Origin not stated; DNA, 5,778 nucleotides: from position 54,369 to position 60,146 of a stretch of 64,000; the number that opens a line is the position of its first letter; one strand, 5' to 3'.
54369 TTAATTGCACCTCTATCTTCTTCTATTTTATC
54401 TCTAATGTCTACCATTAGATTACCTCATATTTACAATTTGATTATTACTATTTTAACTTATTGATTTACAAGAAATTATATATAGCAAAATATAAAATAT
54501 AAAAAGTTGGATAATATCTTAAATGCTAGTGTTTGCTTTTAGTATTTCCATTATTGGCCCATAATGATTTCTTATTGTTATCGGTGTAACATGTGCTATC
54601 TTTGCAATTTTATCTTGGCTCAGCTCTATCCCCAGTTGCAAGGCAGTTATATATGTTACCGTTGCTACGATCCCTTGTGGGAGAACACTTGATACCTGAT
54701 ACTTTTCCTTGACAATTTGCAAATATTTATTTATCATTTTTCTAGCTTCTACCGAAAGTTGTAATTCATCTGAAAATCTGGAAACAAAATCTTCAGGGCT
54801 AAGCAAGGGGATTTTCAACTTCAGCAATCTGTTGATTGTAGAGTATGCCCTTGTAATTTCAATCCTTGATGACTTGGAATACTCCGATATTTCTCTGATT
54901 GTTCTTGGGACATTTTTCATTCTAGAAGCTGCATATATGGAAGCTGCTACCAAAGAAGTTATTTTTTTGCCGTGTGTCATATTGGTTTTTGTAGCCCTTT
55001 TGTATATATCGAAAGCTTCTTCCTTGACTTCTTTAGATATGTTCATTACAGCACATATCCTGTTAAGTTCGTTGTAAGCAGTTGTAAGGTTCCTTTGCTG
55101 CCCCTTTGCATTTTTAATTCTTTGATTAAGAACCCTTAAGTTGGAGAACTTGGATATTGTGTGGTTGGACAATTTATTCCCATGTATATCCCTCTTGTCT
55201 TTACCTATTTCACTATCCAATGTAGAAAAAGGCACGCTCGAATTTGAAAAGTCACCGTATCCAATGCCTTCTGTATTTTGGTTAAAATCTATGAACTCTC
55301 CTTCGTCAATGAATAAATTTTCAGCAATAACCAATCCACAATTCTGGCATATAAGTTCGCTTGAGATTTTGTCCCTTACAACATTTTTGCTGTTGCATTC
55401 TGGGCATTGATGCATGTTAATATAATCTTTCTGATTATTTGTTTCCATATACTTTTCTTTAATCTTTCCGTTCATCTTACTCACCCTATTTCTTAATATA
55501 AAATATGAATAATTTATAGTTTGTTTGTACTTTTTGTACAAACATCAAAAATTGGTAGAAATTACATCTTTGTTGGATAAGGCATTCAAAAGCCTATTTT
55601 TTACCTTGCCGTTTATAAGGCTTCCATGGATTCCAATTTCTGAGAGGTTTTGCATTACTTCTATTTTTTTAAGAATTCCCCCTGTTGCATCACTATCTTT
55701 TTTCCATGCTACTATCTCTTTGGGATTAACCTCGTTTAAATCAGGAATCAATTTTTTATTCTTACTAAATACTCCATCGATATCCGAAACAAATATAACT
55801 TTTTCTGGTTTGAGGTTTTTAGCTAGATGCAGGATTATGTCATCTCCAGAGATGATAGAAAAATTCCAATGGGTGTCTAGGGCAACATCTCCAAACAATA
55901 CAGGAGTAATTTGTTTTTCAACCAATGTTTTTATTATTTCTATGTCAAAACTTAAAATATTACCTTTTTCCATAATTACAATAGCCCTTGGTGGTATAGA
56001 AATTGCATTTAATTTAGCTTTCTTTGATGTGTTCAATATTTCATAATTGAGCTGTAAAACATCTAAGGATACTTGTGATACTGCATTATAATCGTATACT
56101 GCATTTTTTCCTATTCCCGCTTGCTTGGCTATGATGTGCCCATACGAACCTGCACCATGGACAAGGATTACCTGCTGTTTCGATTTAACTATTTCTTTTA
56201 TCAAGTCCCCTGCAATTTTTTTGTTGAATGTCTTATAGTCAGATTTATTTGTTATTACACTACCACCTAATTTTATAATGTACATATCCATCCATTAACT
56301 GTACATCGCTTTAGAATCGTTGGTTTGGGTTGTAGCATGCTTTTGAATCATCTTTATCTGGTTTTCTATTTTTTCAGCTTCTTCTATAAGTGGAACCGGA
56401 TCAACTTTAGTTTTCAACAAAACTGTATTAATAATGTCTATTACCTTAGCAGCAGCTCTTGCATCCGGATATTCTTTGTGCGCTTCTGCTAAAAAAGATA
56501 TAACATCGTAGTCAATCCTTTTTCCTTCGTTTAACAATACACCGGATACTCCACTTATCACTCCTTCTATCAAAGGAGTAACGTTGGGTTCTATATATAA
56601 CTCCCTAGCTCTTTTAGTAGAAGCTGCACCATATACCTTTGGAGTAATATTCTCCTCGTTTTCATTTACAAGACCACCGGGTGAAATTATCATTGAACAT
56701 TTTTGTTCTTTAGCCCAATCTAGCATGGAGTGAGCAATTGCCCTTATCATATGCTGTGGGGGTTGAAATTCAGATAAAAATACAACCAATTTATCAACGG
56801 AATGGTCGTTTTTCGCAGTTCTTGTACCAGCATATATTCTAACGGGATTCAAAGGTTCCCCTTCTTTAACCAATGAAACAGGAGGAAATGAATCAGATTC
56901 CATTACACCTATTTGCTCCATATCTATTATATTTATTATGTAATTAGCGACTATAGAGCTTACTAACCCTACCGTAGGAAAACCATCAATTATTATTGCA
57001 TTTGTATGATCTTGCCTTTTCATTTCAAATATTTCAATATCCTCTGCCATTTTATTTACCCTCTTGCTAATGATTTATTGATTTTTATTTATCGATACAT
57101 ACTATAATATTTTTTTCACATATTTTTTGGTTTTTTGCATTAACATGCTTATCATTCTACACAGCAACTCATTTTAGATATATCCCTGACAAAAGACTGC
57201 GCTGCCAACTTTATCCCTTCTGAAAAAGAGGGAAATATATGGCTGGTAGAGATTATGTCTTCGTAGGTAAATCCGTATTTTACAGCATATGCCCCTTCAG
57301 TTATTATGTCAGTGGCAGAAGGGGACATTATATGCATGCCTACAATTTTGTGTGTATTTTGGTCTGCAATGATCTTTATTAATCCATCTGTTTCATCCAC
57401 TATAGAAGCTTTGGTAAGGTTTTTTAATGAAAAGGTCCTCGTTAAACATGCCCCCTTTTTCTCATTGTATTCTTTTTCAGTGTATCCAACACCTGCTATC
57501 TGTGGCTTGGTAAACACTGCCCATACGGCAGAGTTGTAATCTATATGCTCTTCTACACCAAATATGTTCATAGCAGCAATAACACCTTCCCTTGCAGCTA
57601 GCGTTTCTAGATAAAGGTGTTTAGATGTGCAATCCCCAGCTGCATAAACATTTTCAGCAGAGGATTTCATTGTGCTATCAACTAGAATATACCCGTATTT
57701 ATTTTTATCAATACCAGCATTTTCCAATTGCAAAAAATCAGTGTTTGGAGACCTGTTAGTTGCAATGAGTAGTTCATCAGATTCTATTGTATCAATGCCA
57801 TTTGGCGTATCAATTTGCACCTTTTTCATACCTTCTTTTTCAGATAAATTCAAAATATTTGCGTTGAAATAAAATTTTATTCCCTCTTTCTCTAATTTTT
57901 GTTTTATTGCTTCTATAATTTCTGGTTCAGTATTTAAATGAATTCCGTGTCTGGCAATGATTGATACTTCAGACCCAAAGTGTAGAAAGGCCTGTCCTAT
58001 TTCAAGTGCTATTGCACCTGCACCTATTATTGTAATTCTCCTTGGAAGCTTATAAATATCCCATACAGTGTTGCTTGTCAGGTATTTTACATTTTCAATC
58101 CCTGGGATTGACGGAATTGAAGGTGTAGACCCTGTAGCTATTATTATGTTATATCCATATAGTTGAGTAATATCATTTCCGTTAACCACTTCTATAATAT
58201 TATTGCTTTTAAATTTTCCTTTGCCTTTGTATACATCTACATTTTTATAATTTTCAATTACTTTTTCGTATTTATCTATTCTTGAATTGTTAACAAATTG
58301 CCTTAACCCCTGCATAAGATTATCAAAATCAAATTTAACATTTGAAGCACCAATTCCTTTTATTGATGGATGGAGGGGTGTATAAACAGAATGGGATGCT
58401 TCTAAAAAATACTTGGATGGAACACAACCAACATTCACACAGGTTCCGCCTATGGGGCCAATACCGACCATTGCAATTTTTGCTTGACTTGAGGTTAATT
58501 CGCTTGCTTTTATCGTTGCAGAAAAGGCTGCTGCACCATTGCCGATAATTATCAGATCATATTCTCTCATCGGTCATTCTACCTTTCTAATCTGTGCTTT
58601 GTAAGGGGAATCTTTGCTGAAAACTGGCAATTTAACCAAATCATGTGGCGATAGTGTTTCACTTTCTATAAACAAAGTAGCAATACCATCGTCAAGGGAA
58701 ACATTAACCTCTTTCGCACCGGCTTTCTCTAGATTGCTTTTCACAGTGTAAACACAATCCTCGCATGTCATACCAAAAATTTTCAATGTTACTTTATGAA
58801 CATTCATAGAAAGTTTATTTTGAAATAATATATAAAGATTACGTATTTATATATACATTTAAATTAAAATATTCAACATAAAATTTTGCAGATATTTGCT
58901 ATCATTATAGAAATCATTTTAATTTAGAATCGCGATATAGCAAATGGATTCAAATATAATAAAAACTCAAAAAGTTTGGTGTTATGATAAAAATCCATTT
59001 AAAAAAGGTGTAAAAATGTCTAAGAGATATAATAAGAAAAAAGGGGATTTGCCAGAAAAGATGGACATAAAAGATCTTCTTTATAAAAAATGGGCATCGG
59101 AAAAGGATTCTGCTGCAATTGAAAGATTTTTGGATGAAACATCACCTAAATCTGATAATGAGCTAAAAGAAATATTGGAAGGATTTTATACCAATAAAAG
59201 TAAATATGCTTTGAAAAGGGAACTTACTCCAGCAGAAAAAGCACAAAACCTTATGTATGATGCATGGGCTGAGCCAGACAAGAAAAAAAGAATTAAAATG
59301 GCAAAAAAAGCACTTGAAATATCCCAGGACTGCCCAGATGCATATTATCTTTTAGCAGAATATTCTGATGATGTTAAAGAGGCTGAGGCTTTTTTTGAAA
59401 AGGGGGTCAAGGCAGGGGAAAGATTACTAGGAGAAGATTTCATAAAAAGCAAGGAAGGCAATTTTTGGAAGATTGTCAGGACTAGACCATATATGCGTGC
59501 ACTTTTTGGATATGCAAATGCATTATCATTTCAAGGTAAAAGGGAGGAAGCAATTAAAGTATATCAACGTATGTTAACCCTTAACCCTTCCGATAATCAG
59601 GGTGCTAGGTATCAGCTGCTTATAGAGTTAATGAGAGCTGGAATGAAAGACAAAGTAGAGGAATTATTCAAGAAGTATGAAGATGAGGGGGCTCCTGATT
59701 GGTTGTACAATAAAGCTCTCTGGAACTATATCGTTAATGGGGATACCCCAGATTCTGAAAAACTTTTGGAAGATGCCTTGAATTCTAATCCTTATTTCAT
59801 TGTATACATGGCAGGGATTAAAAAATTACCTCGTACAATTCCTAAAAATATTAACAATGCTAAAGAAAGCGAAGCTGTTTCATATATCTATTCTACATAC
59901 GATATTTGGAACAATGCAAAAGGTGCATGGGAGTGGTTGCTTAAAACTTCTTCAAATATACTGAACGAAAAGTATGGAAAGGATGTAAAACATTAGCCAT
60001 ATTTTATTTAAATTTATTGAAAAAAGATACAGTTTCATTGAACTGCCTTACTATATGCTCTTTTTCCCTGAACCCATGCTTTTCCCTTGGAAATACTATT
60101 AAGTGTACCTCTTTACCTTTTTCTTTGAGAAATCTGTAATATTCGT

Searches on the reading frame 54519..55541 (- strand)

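Call 36: search_protein_families(library=pfam, proteins=[window:54519-55541:-], max_evalue=0.001)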
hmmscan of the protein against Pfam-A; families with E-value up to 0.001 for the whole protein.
window:54519-55541:- (340 aa): 2 families
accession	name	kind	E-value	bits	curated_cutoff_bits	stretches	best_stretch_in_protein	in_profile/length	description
PF00382.24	TFIIB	-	7.4e-31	106.5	23.6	2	150-235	3-88/92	Transcription factor TFIIB repeat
PF08271.17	Zn_Ribbon_TF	-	1.1e-10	41.4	29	1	45-85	2-42/43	TFIIB zinc-binding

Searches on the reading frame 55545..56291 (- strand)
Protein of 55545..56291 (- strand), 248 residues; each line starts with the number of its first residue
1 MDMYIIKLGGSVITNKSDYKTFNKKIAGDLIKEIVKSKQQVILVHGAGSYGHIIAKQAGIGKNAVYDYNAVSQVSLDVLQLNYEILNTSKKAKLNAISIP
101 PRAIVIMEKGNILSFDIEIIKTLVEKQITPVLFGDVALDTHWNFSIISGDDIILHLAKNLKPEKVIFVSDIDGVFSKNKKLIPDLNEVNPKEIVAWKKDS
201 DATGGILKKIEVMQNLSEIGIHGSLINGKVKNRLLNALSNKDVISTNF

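Call 73: search_protein_families(library=pfam, proteins=[window:55545-56291:-], max_evalue=0.0001)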
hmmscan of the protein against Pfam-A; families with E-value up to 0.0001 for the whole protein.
window:55545-56291:- (248 aa): 1 family
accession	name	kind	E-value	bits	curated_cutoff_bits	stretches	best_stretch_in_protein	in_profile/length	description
PF00696.33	AA_kinase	-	1.5e-32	113.7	24.9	1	4-217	3-223/234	Amino acid kinase family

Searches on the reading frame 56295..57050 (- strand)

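Call 73: search_protein_families(library=pfam, proteins=[window:56295-57050:-], max_evalue=0.0001)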
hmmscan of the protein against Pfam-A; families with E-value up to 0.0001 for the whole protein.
window:56295-57050:- (251 aa): 1 family
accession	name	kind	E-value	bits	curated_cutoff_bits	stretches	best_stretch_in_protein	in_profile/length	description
PF09754.15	PAC2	-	1.7e-41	142.8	25.8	1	21-233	2-212/215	PAC2 family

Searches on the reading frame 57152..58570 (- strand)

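Call 73: search_protein_families(library=pfam, proteins=[window:57152-58570:-], max_evalue=0.0001)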
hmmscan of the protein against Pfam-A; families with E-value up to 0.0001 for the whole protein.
window:57152-58570:- (472 aa): 5 families
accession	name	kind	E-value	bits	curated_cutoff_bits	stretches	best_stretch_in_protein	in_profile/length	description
PF07992.20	Pyr_redox_2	-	8.1e-56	190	26.1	1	4-328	1-290/291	Pyridine nucleotide-disulphide oxidoreductase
PF02852.28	Pyr_redox_dim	-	2.5e-29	102.1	25.3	1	351-456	4-109/110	Pyridine nucleotide-disulphide oxidoreductase, dimerisation domain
PF00070.33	Pyr_redox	-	1.6e-14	54.6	22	1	178-253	1-79/82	Pyridine nucleotide-disulphide oxidoreductase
PF13738.12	Pyr_redox_3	-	1.2e-13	51.5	30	1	136-312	122-305/305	Pyridine nucleotide-disulphide oxidoreductase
PF13434.12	Lys_Orn_oxgnase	-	6.4e-05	22.7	21.3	0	128-201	134-213/339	L-lysine 6-monooxygenase/L-ornithine 5-monooxygenase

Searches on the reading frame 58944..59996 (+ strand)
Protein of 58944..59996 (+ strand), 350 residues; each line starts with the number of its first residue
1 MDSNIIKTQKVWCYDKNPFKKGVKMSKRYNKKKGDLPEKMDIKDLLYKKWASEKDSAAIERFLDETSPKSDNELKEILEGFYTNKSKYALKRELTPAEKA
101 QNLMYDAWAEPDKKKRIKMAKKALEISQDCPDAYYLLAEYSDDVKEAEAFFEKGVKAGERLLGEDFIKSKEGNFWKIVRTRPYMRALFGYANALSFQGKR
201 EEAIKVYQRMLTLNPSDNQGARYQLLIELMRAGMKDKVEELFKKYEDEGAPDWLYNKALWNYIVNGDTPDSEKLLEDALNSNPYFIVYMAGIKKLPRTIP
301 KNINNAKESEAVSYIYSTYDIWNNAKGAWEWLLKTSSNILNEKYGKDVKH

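Call 73: search_protein_families(library=pfam, proteins=[window:58944-59996:+], max_evalue=0.0001)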
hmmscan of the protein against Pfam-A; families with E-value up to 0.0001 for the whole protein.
window:58944-59996:+ (350 aa): 9 families
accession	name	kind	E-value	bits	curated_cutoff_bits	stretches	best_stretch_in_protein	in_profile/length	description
PF04184.18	ST7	-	6.8e-13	48.4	24.3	1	98-172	163-239/533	ST7 protein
PF13428.12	TPR_14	-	2e-10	40.7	23.5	0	185-219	2-36/44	Tetratricopeptide repeat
PF04910.20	Tcf25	-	4.3e-08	33.1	24.2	1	139-342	50-276/337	Transcriptional repressor TCF25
PF07719.23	TPR_2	-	4e-07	30.1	27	0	185-217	2-34/34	Tetratricopeptide repeat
PF13414.12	TPR_11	-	2.9e-06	27.3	26.8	0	197-217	7-27/42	TPR repeat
PF14559.12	TPR_19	-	4.7e-06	27.3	25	0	197-251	4-57/68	Tetratricopeptide repeat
PF13374.12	TPR_10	-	3.7e-05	24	27.5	0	143-165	17-39/42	Tetratricopeptide repeat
PF13181.12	TPR_8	-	4.5e-05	23.7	25.7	0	185-216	2-33/34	Tetratricopeptide repeat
PF25062.1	ARM_TT21_N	-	6.7e-05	23.2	40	0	185-287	101-203/222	Tetratricopeptide repeat protein 21 N-terminal ARM repeat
